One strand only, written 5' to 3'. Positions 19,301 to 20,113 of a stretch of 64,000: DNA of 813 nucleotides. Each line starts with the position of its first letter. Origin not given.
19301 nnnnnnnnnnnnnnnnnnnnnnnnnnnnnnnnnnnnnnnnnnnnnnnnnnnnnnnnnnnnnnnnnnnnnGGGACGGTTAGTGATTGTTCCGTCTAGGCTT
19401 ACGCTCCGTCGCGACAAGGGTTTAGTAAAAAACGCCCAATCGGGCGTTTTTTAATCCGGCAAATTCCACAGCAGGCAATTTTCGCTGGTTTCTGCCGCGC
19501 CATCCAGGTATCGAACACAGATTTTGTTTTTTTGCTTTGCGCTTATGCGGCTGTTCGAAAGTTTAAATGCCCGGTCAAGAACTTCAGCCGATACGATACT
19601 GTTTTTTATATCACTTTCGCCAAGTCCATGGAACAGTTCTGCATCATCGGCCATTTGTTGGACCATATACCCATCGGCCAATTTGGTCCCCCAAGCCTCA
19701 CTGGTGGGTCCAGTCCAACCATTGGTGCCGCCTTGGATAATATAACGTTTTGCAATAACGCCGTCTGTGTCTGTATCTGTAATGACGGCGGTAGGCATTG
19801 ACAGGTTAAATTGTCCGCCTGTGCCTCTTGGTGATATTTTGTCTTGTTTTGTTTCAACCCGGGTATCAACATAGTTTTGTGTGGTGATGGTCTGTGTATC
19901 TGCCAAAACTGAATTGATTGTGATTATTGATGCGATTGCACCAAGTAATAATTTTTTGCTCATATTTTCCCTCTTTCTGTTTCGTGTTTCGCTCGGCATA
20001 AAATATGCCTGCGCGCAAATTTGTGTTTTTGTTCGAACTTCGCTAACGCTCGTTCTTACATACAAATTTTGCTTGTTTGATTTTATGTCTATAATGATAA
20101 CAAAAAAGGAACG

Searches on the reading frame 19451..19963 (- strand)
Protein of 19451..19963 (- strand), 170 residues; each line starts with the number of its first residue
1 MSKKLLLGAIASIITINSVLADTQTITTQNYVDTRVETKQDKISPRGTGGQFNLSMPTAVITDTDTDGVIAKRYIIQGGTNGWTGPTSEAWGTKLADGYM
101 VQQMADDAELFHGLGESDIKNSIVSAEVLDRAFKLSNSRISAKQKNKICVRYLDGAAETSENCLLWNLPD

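Call 12: search_protein_families(library=pfam, proteins=[window:19451-19963:-], max_evalue=0.01)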
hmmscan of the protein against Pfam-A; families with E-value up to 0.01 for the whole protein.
window:19451-19963:- (170 aa): 0 families

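Call 39: list_cluster_members(proteins=[P0001, window:19454-19963:-, window:7200-8915:-])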
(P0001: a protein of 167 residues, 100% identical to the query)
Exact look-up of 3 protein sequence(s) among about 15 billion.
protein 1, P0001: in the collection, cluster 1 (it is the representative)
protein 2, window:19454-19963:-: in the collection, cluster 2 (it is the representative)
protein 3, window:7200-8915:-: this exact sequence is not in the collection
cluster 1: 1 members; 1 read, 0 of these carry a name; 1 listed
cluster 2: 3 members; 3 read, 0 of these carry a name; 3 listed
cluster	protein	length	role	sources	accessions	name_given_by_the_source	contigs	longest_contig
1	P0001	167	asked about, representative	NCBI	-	-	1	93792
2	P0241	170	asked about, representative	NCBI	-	-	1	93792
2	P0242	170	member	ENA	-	-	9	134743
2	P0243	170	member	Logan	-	-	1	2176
